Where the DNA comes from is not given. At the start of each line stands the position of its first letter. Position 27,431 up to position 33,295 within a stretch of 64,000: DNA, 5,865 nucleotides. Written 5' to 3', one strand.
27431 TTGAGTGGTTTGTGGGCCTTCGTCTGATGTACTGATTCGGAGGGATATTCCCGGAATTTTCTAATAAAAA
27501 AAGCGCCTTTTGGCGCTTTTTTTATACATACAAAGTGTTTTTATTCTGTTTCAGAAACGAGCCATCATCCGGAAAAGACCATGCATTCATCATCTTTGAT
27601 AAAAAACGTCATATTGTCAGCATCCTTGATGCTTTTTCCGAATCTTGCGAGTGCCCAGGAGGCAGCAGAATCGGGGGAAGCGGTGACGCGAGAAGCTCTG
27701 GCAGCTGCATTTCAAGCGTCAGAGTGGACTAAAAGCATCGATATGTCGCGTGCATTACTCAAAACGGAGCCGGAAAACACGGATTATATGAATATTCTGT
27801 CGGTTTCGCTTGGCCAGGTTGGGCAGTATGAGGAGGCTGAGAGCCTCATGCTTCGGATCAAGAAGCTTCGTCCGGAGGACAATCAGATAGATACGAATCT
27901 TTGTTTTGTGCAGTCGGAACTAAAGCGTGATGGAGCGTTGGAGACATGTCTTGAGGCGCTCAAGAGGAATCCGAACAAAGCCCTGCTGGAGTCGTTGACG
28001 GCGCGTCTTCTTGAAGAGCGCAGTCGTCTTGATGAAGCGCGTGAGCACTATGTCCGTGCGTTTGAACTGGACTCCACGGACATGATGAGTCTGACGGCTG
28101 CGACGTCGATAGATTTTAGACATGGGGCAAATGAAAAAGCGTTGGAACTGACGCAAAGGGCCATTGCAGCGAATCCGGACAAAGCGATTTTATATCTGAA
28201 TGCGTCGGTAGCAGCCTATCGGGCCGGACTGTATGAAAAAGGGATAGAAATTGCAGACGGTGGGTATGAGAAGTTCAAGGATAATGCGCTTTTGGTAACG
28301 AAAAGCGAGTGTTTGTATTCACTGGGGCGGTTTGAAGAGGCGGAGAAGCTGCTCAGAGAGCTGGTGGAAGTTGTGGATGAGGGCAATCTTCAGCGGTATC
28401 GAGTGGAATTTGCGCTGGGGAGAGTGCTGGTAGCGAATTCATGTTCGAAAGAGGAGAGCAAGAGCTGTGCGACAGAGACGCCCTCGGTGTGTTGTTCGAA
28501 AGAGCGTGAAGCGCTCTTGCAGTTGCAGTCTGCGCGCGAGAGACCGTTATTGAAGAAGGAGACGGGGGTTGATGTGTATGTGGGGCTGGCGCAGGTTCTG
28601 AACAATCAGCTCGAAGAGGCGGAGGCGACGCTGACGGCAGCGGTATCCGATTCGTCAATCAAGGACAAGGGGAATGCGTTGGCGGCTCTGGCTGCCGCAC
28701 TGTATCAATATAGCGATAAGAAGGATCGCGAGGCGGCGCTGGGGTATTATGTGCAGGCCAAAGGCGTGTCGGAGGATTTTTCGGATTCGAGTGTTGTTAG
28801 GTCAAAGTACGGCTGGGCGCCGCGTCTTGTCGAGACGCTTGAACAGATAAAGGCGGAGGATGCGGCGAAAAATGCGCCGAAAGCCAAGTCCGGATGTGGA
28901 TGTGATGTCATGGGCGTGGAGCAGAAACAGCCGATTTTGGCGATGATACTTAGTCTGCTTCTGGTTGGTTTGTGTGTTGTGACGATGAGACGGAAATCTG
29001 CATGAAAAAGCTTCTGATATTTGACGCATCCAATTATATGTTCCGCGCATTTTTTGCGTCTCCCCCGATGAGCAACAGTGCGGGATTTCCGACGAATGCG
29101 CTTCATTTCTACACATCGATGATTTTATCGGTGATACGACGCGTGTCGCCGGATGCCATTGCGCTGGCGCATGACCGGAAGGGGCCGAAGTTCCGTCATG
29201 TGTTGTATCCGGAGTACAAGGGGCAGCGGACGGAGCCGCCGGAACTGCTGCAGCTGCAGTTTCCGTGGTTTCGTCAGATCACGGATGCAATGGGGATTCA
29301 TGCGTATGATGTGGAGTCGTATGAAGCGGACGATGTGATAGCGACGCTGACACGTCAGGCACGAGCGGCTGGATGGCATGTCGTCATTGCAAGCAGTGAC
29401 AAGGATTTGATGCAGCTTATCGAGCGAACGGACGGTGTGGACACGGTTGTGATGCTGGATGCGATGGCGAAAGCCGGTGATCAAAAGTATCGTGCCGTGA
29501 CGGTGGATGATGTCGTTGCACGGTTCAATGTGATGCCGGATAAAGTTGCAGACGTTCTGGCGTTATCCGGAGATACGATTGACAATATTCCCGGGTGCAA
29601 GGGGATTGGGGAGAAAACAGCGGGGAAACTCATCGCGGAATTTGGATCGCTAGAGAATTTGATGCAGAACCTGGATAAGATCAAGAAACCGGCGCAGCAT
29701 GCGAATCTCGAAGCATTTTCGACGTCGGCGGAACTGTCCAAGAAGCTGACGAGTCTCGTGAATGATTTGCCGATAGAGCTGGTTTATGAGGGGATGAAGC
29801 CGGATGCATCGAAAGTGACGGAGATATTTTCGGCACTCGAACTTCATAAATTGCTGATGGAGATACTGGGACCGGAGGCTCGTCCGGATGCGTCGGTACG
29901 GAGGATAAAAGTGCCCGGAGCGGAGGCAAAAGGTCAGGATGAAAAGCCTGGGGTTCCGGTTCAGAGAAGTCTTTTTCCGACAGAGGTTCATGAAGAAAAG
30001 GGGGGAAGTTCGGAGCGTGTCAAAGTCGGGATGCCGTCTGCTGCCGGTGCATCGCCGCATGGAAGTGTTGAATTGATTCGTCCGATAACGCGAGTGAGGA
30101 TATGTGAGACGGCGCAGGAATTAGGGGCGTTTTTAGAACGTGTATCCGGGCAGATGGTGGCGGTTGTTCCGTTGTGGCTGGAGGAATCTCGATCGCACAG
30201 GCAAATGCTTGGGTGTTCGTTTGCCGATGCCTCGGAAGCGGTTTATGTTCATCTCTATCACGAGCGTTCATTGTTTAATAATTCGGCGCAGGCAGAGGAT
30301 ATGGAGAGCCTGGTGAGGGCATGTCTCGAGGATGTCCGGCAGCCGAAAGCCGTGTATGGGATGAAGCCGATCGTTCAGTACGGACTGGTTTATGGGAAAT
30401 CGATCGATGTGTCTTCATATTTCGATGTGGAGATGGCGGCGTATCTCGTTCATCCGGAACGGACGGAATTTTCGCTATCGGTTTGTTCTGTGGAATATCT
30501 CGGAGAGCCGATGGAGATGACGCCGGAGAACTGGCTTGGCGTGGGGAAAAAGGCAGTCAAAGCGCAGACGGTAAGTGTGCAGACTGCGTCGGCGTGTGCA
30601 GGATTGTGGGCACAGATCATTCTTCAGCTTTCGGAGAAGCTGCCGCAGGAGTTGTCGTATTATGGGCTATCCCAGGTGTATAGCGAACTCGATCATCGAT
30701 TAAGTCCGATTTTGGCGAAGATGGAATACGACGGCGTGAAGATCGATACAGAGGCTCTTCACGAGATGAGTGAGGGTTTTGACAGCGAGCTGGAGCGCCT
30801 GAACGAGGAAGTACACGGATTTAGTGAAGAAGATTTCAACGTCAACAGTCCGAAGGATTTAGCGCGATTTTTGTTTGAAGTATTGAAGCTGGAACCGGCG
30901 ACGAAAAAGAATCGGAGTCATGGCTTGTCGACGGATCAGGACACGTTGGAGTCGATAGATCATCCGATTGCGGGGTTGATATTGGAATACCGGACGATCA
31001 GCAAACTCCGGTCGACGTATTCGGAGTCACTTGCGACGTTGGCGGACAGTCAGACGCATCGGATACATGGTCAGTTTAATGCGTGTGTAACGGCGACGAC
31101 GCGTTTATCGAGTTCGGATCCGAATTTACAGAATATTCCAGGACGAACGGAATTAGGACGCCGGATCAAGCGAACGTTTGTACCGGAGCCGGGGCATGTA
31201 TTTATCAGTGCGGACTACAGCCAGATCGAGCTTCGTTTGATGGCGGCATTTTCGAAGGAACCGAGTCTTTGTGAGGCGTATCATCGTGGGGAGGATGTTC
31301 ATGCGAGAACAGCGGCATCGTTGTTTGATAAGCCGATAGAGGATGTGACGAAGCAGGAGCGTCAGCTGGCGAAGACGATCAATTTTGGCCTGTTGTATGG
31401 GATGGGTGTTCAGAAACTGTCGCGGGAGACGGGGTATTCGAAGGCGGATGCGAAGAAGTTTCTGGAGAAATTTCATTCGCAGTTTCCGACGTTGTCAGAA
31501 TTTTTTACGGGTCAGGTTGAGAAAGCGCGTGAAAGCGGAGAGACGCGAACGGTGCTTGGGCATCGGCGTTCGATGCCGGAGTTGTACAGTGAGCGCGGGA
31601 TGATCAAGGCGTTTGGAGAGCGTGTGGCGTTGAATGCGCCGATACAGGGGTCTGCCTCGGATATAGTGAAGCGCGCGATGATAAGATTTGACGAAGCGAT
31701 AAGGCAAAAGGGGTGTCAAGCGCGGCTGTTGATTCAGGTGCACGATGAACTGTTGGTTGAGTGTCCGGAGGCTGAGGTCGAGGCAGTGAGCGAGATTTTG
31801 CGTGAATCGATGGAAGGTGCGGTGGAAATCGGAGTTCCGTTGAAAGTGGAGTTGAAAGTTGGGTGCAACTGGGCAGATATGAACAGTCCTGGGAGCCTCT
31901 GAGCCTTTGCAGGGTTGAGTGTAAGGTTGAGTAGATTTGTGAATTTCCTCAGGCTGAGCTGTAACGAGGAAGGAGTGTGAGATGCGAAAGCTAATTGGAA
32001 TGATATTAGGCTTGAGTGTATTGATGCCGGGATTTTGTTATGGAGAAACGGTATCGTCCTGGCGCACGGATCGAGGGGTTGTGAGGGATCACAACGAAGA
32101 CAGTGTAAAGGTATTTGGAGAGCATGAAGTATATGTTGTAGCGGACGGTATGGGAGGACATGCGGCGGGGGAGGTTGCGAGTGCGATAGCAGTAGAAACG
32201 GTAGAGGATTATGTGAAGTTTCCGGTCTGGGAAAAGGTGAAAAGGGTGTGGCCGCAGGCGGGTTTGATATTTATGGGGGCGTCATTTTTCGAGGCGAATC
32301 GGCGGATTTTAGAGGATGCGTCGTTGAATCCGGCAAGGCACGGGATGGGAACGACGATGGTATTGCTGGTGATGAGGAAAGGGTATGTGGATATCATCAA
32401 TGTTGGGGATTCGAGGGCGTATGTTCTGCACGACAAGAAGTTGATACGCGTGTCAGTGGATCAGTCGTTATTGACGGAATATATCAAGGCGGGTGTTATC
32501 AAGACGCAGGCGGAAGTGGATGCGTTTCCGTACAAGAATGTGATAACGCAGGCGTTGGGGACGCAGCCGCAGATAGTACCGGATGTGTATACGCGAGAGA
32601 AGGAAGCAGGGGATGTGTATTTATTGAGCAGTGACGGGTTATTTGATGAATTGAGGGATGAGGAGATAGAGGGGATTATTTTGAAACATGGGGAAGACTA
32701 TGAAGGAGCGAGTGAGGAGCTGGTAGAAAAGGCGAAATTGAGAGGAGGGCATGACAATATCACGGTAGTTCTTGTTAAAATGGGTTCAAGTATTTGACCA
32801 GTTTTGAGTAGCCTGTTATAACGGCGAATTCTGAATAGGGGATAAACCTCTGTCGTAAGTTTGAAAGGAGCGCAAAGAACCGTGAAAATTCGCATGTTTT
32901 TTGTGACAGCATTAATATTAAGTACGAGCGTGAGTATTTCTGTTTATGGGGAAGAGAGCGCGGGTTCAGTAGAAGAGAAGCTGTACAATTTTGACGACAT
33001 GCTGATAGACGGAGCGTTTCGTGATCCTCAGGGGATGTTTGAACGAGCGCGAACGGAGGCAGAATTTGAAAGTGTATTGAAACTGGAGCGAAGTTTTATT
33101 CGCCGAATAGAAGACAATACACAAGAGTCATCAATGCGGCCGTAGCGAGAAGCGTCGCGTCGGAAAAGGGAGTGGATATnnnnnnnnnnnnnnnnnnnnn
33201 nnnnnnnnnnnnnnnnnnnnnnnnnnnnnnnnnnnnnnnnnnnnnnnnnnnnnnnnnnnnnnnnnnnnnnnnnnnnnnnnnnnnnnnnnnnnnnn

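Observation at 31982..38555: Co-directional Ser/Thr signalling module: PP2C phosphatase, zinc-ribbon/GYF-like membrane protein, Hanks kinase, coiled-coil membrane protein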

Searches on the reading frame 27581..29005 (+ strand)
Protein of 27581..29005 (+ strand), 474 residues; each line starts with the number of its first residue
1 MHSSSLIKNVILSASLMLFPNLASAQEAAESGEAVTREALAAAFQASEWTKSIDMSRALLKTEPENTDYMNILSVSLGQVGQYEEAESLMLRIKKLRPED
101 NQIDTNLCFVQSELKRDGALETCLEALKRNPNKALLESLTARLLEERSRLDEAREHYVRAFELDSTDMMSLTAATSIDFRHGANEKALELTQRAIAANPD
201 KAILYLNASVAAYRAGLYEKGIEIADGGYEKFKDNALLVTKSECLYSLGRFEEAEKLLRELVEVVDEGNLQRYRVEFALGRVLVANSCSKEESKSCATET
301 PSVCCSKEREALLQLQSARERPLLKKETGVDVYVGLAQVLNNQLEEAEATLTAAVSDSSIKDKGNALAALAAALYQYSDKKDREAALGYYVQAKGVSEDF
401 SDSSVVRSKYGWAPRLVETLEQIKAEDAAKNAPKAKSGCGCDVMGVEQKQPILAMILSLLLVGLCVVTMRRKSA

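Call 4: search_protein_families(library=pfam, proteins=[window:27581-29005:+], max_evalue=0.01)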
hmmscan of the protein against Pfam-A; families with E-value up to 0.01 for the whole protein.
window:27581-29005:+ (474 aa): 19 families
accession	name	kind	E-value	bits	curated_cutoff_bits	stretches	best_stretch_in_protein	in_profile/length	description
PF13432.12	TPR_16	-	1.9e-13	51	32.7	1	180-232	9-61/65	Tetratricopeptide repeat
PF07719.23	TPR_2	-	5.3e-11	42.2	27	0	238-263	4-29/34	Tetratricopeptide repeat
PF14559.12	TPR_19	-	5.1e-10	40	25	0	237-263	27-53/68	Tetratricopeptide repeat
PF00515.34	TPR_1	-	2.8e-07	30.5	27.8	0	144-166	11-33/34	Tetratricopeptide repeat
PF13428.12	TPR_14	-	3.6e-07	30.7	23.5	0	240-264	6-30/44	Tetratricopeptide repeat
PF13424.12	TPR_12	-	8.9e-07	29.5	30.1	0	119-164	29-75/77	Tetratricopeptide repeat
PF13431.12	TPR_17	-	3.8e-06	27.2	24.4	0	123-155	2-34/34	Tetratricopeptide repeat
PF13181.12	TPR_8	-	1.7e-05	25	25.7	0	238-263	4-29/34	Tetratricopeptide repeat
PF12895.13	ANAPC3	-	9.9e-05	23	27.2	1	185-260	6-81/82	Anaphase-promoting complex, cyclosome, subunit 3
PF25062.1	ARM_TT21_N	-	0.00012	22.3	40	0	214-262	6-54/222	Tetratricopeptide repeat protein 21 N-terminal ARM repeat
PF12569.14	NatA_aux_su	-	0.00032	20.2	33.3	0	114-190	206-282/515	N-terminal acetyltransferase A, auxiliary subunit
PF01535.26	PPR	-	0.00082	19.9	25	0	244-263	9-28/31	PPR repeat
PF13176.12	TPR_7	-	0.0033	17.8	27.9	0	245-265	9-29/36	Tetratricopeptide repeat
PF13414.12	TPR_11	-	0.0035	17.5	26.8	0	179-214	5-40/42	TPR repeat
PF20308.4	TPR-S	-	0.004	18.1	27.6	0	82-166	1-91/102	Tetratricopeptide Repeats-Sensor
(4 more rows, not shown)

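Call 13: search_protein_families(library=ncbifam, proteins=[window:27581-29005:+], max_evalue=0.001)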
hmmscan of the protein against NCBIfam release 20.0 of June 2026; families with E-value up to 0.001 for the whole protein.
window:27581-29005:+ (474 aa): 9 families
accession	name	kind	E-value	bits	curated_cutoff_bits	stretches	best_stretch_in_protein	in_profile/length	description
TIGR02917.1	PEP_TPR_lipo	equivalog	8.1e-11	40.5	312.2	2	44-134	747-837/899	XrtA/PEP-CTERM system TPR-repeat protein PrsT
NF040959.1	MamA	equivalog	5.1e-10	39.1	200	1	37-168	41-173/204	magnetosome protein MamA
NF052415.1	T3SS_chap_SctY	equivalog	1e-09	38.8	70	1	63-160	2-103/106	type III secretion apparatus assembly chaperone SctY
TIGR02552.1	LcrH_SycD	equivalog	5.7e-07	29.3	104.8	0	42-102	27-87/136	SycD/LcrH family type III secretion system chaperone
TIGR03939.1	PGA_TPR_OMP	equivalog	3.2e-06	25.7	366.65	1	38-140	90-195/800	poly-beta-1,6 N-acetyl-D-glucosamine export porin PgaA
NF052400.1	M48_BAM_BepA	equivalog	8.1e-06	24.9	570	0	146-224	319-397/483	beta-barrel assembly-enhancing protease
NF007468.0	PRK10049.1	equivalog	1.3e-05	23.5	1043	1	39-143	106-212/817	poly-beta-1,6 N-acetyl-D-glucosamine export porin PgaA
NF033758.1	gliding_GltE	equivalog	4e-05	22.8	225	1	35-214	155-336/411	adventurous gliding motility TPR repeat lipoprotein GltE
TIGR02521.1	type_IV_pilW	equivalog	0.0002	21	154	0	117-170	48-101/234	type IV pilus biogenesis/stability protein PilW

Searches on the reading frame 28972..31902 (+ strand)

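Call 4: search_protein_families(library=pfam, proteins=[window:28972-31902:+], max_evalue=0.01)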
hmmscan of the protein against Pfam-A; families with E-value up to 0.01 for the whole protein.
window:28972-31902:+ (976 aa): 3 families
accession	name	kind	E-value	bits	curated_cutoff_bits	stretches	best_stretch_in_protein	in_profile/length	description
PF00476.26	DNA_pol_A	-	2.7e-139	464.8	34.3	1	594-969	2-381/381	DNA polymerase family A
PF02739.22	5_3_exonuc_N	-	5.5e-47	160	34.3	1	13-183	1-161/164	5'-3' exonuclease, N-terminal resolvase-like domain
PF01367.25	5_3_exonuc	-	4.8e-28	97.9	40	1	187-276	1-90/97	5'-3' exonuclease, C-terminal SAM fold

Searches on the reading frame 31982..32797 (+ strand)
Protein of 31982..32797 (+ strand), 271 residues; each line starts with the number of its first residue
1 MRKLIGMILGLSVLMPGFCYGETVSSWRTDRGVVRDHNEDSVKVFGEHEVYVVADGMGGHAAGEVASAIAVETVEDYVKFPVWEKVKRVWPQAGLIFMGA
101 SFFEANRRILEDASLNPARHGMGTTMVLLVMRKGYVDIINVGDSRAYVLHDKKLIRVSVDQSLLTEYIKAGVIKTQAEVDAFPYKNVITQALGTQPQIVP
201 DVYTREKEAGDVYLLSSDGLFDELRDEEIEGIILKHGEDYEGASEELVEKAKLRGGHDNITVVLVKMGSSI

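Call 4: search_protein_families(library=pfam, proteins=[window:31982-32797:+], max_evalue=0.01)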
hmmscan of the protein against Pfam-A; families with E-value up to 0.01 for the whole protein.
window:31982-32797:+ (271 aa): 3 families
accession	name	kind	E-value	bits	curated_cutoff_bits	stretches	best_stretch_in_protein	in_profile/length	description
PF13672.11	PP2C_2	-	8.8e-14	52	24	1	36-228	10-182/209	Protein phosphatase 2C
PF00481.26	PP2C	-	2.1e-11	44.4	20.3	2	48-161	34-140/255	Protein phosphatase 2C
PF07228.17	SpoIIE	-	1.3e-05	25.7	25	1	191-266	104-190/192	Stage II sporulation protein E (SpoIIE)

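Call 6: search_protein_families(library=ncbifam, proteins=[window:31982-32797:+], max_evalue=0.01)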
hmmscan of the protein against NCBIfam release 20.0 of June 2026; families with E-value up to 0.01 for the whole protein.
window:31982-32797:+ (271 aa): 3 families
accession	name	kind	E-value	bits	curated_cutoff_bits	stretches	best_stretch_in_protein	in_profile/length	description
NF033484.1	Stp1_PP2C_phos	equivalog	1.9e-66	223.9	230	1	29-266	2-232/232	Stp1/IreP family PP2C-type Ser/Thr phosphatase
NF011149.0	PRK14559.1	equivalog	6.7e-37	127.5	374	1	28-267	377-631/642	serine/threonine phosphatase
TIGR02865.1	spore_II_E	equivalog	0.0055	14.8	490.8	0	191-267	678-763/764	stage II sporulation protein E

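Call 50: search_protein_representatives(protein=window:31982-32794:+)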
Query: 271 residues. Proteins with E-value up to 0.001 (for the whole library): 53091; up to 1e-10: 31826; up to 1e-30: 2386. The best 150 are listed.
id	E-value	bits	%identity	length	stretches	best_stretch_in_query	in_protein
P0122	2.5e-69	249.9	50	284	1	27-266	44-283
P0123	2.0e-60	220.7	47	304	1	27-265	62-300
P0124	6.2e-52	192.9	45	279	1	31-265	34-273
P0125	3.1e-47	177.5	43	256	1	29-266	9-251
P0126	1.0e-45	172.5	45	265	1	28-267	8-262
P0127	2.0e-45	171.6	42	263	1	27-267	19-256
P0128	2.3e-45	171.3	43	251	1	24-266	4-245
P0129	1.2e-44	169.0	43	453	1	28-267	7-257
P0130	2.7e-44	167.8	44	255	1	25-267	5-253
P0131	2.7e-44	167.8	45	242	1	28-266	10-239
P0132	5.5e-44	166.8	42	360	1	27-269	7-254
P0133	1.2e-43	165.7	44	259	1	26-267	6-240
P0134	1.3e-43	165.6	40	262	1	25-269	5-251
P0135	2.9e-43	164.4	40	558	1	25-267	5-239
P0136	3.3e-43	164.3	43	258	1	28-265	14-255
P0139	1.0e-42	162.7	40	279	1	26-266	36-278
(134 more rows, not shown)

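Call 84: find_encoding_contigs(protein=P0139, flank=6000, max_places=2)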
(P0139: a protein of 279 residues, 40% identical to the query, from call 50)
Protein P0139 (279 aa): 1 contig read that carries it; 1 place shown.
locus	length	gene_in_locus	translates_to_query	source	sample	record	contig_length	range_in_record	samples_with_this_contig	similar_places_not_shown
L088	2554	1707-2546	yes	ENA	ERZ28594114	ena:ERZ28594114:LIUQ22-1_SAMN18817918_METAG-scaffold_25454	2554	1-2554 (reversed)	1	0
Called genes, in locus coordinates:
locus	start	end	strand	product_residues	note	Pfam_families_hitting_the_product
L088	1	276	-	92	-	?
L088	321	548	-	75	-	-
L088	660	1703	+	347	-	PF01008:IF-2B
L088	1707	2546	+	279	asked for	PF13672:PP2C_2, PF00481:PP2C (weak), PF07228:SpoIIE (faint)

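Call 85: find_encoding_contigs(protein=P0124, flank=6000, max_places=2)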
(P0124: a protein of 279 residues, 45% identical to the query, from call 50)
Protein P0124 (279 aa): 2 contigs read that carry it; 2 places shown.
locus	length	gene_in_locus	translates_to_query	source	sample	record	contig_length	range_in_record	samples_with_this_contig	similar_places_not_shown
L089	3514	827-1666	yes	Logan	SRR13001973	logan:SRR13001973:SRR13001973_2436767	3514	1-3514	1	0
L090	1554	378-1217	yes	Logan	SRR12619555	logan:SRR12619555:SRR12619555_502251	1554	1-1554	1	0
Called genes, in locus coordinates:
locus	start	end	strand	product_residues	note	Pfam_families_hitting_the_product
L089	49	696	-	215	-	PF01300:Sua5_yciO_yrdC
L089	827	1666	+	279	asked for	PF13672:PP2C_2, PF00481:PP2C (faint)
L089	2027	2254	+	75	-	-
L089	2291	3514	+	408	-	?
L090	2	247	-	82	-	?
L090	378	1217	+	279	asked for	PF13672:PP2C_2, PF00481:PP2C (faint)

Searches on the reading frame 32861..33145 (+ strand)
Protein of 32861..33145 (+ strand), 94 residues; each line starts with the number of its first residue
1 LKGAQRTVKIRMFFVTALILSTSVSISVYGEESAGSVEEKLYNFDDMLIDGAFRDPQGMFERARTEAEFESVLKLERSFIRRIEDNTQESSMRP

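Call 4: search_protein_families(library=pfam, proteins=[window:32861-33145:+], max_evalue=0.01)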
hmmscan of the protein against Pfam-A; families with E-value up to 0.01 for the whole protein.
window:32861-33145:+ (94 aa): 0 families

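Call 6: search_protein_families(library=ncbifam, proteins=[window:32861-33145:+], max_evalue=0.01)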
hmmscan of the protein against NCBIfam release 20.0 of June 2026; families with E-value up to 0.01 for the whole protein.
window:32861-33145:+ (94 aa): 1 family
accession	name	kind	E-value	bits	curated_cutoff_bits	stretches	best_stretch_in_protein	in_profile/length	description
NF033764.1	gliding_CglF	equivalog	0.00016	21.7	90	1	27-85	25-83/88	adventurous gliding motility protein CglF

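Call 46: search_protein_families(library=ncbifam, alignment_id=A2, max_evalue=0.01)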
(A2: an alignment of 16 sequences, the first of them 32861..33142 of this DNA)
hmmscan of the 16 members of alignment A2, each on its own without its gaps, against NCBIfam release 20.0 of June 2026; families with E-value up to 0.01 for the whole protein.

A. member 1, window:32861-33142:+ (94 aa): 1 family
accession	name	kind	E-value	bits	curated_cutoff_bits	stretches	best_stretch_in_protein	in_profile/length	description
NF033764.1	gliding_CglF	equivalog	0.00016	21.7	90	1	27-85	25-83/88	adventurous gliding motility protein CglF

B. families by the number of members that match (of 16 scanned): 2 families
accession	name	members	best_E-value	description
NF033764.1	gliding_CglF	15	8.4e-10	adventurous gliding motility protein CglF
TIGR02953.1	penta_MxKDx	1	9.8e-05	pentapeptide MXKDX repeat protein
